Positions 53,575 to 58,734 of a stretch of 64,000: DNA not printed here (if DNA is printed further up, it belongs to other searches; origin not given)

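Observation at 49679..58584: Two adjacent giant charged coiled-coil proteins (1344 + 1619 aa) with no catalytic domain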

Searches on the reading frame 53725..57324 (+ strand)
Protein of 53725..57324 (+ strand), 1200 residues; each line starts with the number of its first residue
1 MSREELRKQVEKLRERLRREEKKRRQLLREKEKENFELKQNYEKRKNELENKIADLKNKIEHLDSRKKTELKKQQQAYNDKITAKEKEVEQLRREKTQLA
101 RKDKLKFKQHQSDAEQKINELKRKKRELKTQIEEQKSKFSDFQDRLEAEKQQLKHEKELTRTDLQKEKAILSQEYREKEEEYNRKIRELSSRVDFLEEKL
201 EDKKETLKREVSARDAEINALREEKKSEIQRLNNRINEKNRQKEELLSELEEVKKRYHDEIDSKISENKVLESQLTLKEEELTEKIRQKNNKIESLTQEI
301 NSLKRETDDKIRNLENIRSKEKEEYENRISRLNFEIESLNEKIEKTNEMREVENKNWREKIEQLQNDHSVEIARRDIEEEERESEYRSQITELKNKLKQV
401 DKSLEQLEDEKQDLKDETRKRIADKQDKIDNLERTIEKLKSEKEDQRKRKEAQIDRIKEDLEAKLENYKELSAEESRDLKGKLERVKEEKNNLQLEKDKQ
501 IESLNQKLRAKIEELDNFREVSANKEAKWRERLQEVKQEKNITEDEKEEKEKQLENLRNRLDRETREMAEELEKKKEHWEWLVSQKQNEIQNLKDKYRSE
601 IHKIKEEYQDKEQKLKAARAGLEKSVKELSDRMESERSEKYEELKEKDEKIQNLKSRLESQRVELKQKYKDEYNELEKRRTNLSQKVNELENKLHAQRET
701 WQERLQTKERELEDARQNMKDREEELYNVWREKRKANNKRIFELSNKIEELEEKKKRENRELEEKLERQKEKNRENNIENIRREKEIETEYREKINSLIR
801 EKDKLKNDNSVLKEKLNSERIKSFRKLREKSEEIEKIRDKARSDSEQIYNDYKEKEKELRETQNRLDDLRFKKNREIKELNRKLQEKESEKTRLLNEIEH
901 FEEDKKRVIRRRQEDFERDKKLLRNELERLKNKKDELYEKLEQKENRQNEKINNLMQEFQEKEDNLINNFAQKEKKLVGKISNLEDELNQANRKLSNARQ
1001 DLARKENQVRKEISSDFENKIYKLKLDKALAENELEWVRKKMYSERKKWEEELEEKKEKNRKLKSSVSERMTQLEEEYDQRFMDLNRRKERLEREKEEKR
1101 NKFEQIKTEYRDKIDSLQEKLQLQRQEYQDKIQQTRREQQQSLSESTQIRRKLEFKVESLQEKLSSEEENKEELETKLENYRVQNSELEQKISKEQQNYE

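Call 57: search_protein_representatives(protein=window:53725-57324:+)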
Query: 1200 residues. Proteins with E-value up to 0.001 (for the whole library): 6; up to 1e-10: 3; up to 1e-30: 2. The best 6 are listed.
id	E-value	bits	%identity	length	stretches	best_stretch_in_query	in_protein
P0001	1.5e-216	738.6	41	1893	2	1-1185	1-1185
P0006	9.0e-212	722.8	39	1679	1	1-1191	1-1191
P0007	2.0e-23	99.2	30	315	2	996-1081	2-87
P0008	3.4e-06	42.2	33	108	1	3-106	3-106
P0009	5.3e-06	41.6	25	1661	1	187-714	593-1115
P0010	7.0e-04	34.6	26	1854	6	415-778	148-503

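Call 59: list_cluster_members(proteins=[P0006, P0010, P0007, P0008, P0004, P0005])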
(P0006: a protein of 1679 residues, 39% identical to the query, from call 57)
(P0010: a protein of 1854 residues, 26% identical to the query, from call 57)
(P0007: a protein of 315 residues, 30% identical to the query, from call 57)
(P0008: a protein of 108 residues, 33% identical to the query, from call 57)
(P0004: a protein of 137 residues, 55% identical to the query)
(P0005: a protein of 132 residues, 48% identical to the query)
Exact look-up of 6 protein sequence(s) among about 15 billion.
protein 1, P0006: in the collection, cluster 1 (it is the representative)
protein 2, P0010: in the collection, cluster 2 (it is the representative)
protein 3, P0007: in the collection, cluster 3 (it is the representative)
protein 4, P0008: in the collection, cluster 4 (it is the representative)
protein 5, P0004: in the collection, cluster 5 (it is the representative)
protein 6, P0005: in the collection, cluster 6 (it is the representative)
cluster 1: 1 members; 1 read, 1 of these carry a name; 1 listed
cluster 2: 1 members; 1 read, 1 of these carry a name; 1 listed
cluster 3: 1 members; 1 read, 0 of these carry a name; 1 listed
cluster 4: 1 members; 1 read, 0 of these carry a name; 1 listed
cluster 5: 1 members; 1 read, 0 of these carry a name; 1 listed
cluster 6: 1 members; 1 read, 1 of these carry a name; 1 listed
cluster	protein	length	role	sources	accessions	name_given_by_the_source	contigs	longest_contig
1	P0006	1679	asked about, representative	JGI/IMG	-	hypothetical protein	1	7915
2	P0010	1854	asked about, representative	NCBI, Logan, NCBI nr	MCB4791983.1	MAG: tetratricopeptide repeat protein [Elusimicrobia bacterium] | tetratricopeptide repeat protein [Candidatus Liberimonas magnetica]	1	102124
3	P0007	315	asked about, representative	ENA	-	-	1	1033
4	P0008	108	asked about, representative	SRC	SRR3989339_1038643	-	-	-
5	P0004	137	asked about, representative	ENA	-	-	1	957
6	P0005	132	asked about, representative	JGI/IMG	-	hypothetical protein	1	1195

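Call 62: find_encoding_contigs(protein=P0010, flank=10000, max_places=3)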
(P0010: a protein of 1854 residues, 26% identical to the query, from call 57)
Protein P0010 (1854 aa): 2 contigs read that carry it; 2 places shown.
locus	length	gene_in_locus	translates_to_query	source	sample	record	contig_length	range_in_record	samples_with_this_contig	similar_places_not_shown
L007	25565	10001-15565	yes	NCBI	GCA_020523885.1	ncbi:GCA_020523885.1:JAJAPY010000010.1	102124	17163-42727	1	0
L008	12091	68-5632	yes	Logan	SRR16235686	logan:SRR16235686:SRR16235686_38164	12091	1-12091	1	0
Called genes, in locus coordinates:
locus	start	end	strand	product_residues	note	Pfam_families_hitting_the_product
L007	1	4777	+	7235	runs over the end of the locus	-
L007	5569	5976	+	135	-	PF13860:FlgD_ig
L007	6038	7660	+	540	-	PF03687:UPF0164, PF07719:TPR_2 (faint), PF00515:TPR_1 (faint), PF14559:TPR_19 (faint)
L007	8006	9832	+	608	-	PF14841:FliG_M, PF01706:FliG_C, PF13432:TPR_16, PF14559:TPR_19, PF21033:RMD1-3 (weak), PF00515:TPR_1, PF07719:TPR_2, PF13414:TPR_11 (weak), +6 more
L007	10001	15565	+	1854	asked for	PF13432:TPR_16 (faint), PF14559:TPR_19 (weak)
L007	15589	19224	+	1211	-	-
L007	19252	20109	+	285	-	-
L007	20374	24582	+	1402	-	PF00041:fn3 (faint), PF25788:Ig_Rha78A_N (faint), PF13585:CHU_C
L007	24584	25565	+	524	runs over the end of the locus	-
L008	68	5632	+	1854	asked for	PF13432:TPR_16 (faint), PF14559:TPR_19 (weak)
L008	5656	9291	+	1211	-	-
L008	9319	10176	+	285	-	-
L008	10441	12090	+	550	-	?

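Call 63: find_encoding_contigs(protein=P0006, flank=10000, max_places=3)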
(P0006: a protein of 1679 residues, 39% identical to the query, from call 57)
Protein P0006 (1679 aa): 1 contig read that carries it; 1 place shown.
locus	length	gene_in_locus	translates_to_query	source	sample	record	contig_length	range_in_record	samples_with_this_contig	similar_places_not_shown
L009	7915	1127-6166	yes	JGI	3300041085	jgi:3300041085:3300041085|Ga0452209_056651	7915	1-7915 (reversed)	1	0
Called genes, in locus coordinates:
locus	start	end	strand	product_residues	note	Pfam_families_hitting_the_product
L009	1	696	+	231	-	?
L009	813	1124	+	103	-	PF01726:LexA_DNA_bind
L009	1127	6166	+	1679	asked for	-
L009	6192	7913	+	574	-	?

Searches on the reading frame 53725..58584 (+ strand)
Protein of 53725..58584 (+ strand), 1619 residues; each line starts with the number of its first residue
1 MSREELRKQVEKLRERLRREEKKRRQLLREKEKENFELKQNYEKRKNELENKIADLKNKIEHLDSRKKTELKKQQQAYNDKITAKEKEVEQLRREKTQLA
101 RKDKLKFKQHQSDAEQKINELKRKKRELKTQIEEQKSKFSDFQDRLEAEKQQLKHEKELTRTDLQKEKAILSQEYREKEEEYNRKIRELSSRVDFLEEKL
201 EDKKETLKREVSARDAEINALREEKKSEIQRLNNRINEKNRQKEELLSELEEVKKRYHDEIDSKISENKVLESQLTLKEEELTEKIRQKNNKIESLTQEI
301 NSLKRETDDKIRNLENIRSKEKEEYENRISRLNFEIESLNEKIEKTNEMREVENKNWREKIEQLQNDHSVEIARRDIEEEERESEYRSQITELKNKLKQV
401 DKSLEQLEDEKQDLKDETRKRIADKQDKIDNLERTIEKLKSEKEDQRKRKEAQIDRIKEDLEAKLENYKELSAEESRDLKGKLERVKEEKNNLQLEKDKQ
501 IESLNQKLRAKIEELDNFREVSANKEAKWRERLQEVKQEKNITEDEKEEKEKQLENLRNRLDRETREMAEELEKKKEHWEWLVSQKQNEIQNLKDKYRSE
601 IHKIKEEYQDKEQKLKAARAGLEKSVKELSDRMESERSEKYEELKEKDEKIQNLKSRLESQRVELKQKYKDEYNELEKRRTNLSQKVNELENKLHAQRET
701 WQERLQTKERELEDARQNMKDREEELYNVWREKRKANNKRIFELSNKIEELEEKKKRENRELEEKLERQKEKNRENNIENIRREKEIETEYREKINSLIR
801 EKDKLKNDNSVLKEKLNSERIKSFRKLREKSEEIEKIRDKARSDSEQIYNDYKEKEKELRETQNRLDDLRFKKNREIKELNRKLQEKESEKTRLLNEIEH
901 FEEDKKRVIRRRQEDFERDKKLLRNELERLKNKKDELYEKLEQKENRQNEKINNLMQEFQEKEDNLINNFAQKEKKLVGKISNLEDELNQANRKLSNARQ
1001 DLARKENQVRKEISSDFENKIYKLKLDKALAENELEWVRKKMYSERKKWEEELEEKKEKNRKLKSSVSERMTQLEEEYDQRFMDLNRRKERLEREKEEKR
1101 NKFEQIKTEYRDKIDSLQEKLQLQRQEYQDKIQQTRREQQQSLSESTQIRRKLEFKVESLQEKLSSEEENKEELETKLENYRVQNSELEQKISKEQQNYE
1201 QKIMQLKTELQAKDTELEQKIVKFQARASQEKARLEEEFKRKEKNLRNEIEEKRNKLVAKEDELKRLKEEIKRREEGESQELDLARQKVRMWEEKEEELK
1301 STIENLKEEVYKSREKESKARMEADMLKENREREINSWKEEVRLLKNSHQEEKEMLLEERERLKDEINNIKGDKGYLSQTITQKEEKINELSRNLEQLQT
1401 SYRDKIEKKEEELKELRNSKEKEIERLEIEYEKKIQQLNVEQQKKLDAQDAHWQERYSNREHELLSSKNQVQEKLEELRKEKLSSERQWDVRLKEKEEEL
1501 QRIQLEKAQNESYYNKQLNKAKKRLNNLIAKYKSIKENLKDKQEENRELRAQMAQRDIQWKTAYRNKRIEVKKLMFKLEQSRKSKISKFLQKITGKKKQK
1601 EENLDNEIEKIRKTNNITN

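Call 7: search_protein_families(library=pfam, proteins=[window:53725-58584:+], max_evalue=0.01)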
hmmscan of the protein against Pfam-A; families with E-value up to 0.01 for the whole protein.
window:53725-58584:+ (1619 aa): 0 families

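Call 8: search_protein_families(library=ncbifam, proteins=[window:53725-58584:+], max_evalue=0.01)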
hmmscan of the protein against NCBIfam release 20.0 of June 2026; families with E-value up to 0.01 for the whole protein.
window:53725-58584:+ (1619 aa): 4 families
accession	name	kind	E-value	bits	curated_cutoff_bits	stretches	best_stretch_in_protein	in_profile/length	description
TIGR02168.1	SMC_prok_B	equivalog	2.5e-09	35.5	567.35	1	469-728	227-488/1181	chromosome segregation protein SMC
NF002572.0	PRK02224.1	equivalog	0.00059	18.2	1087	1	5-520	210-698/888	DNA double-strand break repair ATPase Rad50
TIGR02169.1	SMC_prok_A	equivalog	0.0007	17.4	729.4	0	468-702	677-907/1165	chromosome segregation protein SMC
NF045487.1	ASRP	equivalog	0.0035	16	300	0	908-1077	321-479/593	archaea-specific SMC-related protein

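Call 11: find_encoding_contigs(protein=window:53725-58584:+, flank=10000, max_places=6)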
Protein window:53725-58584:+ (1619 aa): no gene with exactly this product is on record in the collection.

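Call 12: find_homologous_proteins(query=window:53725-58584:+)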
Query window:53725-58584:+ (1619 aa): 1 proteins with E <= 0.001 among 8000 candidates.
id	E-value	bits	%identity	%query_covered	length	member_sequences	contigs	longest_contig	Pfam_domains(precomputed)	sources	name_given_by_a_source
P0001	1.0e-286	973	40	82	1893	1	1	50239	-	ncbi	ncbi:MAG: hypothetical protein ABIH89_00555 [Elusimicrobiota bacterium]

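Call 13: find_encoding_contigs(protein=P0001, flank=10000, max_places=4)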
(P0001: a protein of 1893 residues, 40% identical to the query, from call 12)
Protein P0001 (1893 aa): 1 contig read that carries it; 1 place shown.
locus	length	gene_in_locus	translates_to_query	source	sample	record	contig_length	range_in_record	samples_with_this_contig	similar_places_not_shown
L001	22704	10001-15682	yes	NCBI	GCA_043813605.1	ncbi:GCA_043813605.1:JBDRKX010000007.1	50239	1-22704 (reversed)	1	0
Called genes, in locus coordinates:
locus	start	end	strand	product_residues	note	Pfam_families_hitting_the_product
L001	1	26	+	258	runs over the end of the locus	PF01497:Peripla_BP_2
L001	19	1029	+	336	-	PF01032:FecCD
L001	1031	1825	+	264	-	PF00005:ABC_tran, PF13175:AAA_15 (faint), PF13476:AAA_23 (weak), PF02463:SMC_N, PF09818:ABC_ATPase (faint), PF13304:AAA_21 (faint)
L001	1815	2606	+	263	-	PF01261:AP_endonuc_2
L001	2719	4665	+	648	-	PF07715:Plug, PF00593:TonB_dep_Rec_b-barrel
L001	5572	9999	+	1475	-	-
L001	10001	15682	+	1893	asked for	-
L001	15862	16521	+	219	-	PF00005:ABC_tran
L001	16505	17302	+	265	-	PF18075:FtsX_ECD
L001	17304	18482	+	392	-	PF01551:Peptidase_M23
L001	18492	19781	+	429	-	PF22694:CtpB_N-like, PF00595:PDZ, PF13180:PDZ_2, PF17820:PDZ_6 (weak), PF03572:Peptidase_S41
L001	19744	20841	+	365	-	PF04748:Polysacc_deac_2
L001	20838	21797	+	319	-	PF00814:TsaD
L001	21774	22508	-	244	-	PF20230:DUF6588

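Call 19: find_related_loci(query=A1, collection=genome_contigs, flank=10000)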
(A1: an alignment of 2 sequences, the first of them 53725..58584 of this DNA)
Query A1 (1619 aa) in genome_contigs; peptide patterns used: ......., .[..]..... (x = any residue, [..] = any of these).
600 stretches matched a pattern (row limit reached: there are more); 3 encode a relative of the query (tblastn E <= 1e-3); 3 distinct loci.
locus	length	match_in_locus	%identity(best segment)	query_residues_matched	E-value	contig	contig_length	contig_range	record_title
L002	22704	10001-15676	40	1-1619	0e+0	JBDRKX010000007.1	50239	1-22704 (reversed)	MAG: Elusimicrobiota bacterium isolate MEGAHIT-group-1.744 k141_10604249, whole genome shotgun sequence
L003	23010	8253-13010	39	1-1615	0e+0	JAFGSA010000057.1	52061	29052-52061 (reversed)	MAG: Elusimicrobia bacterium isolate Zod_Metabat.862 k87_11171842, whole genome shotgun sequence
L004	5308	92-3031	42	1-980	0e+0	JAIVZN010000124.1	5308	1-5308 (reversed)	MAG: Deltaproteobacteria bacterium isolate SFP3_US_06_6 NODE_9222_length_5308_cov_2.845976, whole genome shotgun sequenc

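Call 76: search_solved_structures(query=A3, max_evalue=0.01)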
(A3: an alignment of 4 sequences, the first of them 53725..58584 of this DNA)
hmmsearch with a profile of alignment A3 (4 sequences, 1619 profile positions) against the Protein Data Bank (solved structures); distinct sequences matched with E-value up to 0.01: 0.

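Call 94: search_protein_families(library=phrogs, proteins=[window:53725-58584:+], max_evalue=0.001)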
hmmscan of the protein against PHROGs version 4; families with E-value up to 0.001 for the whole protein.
window:53725-58584:+ (1619 aa): 0 families

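Call 95: search_protein_families(library=padloc, proteins=[window:53725-58584:+], max_evalue=0.001)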
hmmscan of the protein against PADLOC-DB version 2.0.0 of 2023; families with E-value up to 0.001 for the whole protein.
window:53725-58584:+ (1619 aa): 0 families
